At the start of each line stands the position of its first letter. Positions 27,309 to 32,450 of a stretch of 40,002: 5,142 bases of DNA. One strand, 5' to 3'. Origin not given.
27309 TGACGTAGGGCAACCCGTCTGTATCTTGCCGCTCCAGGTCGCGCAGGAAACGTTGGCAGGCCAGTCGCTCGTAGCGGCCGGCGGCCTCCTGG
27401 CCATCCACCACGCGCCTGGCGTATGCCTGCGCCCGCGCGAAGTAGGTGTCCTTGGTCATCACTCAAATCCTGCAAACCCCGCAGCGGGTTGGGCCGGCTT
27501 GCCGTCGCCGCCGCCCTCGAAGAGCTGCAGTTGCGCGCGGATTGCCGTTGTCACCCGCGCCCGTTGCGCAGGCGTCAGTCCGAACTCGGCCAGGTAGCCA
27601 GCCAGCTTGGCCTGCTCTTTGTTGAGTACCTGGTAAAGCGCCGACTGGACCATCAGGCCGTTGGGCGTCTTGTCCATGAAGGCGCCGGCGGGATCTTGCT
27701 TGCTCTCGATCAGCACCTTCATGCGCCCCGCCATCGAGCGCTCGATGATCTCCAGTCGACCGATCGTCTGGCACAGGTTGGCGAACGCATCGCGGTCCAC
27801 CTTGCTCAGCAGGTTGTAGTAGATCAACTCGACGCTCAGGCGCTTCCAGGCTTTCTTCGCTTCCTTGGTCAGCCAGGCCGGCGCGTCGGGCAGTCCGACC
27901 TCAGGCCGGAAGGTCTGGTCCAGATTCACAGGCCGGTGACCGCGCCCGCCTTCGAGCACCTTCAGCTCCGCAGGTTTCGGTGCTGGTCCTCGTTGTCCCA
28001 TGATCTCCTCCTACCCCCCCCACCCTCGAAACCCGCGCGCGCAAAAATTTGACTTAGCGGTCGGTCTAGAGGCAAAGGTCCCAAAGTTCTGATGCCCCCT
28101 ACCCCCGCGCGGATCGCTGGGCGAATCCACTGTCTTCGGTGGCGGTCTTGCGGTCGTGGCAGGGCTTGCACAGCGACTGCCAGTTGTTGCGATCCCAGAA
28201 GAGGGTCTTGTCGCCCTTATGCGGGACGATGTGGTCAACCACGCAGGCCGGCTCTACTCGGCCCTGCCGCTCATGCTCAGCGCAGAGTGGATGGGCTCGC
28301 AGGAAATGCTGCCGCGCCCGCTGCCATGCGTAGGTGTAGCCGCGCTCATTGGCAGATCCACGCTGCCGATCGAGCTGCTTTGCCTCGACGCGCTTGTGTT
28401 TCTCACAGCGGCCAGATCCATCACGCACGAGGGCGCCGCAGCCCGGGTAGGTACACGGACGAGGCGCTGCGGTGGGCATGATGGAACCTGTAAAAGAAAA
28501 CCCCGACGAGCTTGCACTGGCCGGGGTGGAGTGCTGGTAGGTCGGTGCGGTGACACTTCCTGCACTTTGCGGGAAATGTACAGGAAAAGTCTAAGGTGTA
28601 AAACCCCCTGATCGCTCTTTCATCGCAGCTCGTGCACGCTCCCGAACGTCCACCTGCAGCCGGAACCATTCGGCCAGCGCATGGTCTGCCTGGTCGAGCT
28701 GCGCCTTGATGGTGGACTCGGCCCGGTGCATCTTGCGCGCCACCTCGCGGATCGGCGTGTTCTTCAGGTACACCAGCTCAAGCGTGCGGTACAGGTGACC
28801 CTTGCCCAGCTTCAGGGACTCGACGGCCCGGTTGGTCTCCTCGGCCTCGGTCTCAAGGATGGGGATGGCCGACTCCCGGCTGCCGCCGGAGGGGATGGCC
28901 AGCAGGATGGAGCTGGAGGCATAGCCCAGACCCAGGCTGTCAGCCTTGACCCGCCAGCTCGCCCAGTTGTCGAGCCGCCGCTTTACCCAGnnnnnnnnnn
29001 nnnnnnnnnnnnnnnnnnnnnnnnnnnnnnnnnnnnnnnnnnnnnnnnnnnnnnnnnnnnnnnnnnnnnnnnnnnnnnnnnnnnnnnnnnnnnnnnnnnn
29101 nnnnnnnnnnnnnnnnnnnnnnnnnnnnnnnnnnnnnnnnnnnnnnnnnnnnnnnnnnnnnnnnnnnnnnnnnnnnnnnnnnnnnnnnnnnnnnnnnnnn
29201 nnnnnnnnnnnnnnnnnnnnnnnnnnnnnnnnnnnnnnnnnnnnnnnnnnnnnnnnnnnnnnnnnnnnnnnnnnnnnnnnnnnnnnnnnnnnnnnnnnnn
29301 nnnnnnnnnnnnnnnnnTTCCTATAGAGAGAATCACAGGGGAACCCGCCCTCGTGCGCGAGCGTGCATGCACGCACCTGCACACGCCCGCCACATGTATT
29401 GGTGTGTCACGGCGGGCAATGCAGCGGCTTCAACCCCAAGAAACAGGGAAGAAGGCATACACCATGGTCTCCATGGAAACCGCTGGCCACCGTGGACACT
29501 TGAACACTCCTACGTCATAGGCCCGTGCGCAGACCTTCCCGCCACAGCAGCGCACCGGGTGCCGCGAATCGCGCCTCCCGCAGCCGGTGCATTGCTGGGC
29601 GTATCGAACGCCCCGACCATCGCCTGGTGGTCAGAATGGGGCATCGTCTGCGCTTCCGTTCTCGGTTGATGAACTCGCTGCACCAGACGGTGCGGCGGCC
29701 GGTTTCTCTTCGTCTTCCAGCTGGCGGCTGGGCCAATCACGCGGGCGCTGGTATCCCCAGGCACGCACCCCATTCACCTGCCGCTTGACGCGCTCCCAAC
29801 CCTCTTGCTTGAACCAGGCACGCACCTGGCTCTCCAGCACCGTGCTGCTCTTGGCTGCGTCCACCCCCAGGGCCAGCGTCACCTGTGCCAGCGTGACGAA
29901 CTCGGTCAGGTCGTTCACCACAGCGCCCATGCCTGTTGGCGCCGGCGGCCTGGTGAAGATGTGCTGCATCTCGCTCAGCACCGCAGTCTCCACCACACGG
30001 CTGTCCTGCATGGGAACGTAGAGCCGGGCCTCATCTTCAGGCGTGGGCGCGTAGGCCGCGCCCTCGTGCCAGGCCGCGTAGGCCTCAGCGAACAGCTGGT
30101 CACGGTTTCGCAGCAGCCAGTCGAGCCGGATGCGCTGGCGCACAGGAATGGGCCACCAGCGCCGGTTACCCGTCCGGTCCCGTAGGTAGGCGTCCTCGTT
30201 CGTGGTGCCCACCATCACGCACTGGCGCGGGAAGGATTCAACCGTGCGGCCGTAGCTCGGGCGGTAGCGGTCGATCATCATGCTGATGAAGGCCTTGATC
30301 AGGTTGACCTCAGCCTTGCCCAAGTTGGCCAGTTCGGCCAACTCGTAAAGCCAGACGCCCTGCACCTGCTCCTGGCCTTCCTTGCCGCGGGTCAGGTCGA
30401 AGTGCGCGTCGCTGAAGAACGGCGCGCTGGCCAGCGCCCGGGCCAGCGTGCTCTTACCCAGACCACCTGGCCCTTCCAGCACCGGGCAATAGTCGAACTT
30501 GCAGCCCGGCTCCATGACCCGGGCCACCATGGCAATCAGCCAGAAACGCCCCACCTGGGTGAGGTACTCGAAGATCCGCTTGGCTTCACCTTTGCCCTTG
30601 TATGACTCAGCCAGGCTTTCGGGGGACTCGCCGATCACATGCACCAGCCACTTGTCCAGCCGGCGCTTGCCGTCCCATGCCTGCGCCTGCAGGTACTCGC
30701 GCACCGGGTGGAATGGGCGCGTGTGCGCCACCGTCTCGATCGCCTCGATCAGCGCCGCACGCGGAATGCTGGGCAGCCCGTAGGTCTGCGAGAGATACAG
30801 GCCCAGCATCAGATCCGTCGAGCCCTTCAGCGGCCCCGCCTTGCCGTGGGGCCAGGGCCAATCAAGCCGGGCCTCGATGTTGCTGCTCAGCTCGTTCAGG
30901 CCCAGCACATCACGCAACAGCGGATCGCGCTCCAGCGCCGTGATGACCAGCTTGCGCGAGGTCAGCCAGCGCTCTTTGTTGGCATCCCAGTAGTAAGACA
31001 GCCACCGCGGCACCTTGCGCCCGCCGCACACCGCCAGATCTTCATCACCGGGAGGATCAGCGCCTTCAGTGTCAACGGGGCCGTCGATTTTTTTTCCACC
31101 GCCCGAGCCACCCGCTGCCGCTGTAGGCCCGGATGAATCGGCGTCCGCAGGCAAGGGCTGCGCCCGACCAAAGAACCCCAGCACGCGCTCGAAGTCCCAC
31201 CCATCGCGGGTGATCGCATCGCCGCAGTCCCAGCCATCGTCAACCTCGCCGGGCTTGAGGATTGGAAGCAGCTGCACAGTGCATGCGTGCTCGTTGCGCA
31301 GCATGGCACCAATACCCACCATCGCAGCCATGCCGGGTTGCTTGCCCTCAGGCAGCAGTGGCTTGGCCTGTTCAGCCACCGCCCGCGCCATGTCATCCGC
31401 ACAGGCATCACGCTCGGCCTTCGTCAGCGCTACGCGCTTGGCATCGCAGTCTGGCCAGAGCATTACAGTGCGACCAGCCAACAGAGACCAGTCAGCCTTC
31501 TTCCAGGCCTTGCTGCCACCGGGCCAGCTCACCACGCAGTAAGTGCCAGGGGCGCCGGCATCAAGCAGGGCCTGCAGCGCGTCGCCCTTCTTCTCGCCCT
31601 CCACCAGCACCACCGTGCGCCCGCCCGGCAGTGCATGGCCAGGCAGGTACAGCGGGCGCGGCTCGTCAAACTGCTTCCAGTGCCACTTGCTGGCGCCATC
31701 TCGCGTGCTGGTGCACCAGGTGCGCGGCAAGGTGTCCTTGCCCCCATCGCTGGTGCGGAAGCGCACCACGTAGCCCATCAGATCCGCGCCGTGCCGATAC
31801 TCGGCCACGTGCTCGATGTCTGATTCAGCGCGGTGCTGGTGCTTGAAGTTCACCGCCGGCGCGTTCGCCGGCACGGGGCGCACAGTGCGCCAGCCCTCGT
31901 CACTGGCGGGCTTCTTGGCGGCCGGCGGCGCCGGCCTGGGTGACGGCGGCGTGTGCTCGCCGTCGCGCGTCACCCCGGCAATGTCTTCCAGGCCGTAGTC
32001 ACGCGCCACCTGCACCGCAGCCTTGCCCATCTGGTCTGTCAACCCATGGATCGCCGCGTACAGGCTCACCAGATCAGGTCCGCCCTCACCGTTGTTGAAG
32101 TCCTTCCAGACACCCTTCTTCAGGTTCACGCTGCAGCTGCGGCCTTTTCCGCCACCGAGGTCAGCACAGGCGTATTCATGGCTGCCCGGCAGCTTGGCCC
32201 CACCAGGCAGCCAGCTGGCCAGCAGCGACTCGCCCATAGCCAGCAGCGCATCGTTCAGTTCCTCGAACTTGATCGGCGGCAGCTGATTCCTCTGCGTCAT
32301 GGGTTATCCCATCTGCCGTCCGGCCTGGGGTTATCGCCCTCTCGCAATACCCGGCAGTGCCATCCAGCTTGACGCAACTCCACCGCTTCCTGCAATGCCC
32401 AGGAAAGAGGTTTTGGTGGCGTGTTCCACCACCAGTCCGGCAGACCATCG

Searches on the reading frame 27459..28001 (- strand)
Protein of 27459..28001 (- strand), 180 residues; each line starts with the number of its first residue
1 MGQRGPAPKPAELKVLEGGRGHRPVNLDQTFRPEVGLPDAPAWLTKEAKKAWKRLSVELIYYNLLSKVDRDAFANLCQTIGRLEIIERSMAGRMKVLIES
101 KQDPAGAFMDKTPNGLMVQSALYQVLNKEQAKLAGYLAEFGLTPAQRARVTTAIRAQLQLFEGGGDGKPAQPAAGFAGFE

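Call 17: search_protein_families(library=phrogs, proteins=[window:27459-28001:-], max_evalue=0.00001)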
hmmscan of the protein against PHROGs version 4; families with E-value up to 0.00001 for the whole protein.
window:27459-28001:- (180 aa): 1 family
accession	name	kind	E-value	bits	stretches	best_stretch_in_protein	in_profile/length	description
phrog_83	-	head and packaging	7.5e-29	101.9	1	1-153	39-184/246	terminase small subunit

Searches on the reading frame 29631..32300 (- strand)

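Call 17: search_protein_families(library=phrogs, proteins=[window:29631-32300:-], max_evalue=0.00001)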
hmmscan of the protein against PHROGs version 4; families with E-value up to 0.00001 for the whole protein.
window:29631-32300:- (889 aa): 9 families
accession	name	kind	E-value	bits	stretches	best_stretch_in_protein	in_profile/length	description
phrog_1313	-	DNA, RNA and nucleotide metabolism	4.1e-84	284.5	1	451-857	157-559/568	DNA helicase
phrog_256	-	DNA, RNA and nucleotide metabolism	4.9e-84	284.4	1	433-758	367-678/798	DNA helicase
phrog_15962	-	DNA, RNA and nucleotide metabolism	9.1e-80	269.9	1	454-884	412-832/835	DNA primase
phrog_2249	-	DNA, RNA and nucleotide metabolism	5.8e-41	142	1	515-860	468-781/802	DNA primase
phrog_4762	-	unknown function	2.6e-40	139.2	1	137-380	2-237/822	-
phrog_16593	-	DNA, RNA and nucleotide metabolism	1.5e-37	130.4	1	490-751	461-709/823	DNA primase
phrog_36873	-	DNA, RNA and nucleotide metabolism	2.9e-31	109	1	562-848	511-776/1082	DNA helicase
phrog_239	-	DNA, RNA and nucleotide metabolism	3.8e-17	63.5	1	41-320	41-279/801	DNA primase/helicase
phrog_4630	-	DNA, RNA and nucleotide metabolism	1.5e-06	28.2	1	581-723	219-368/581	DNA primase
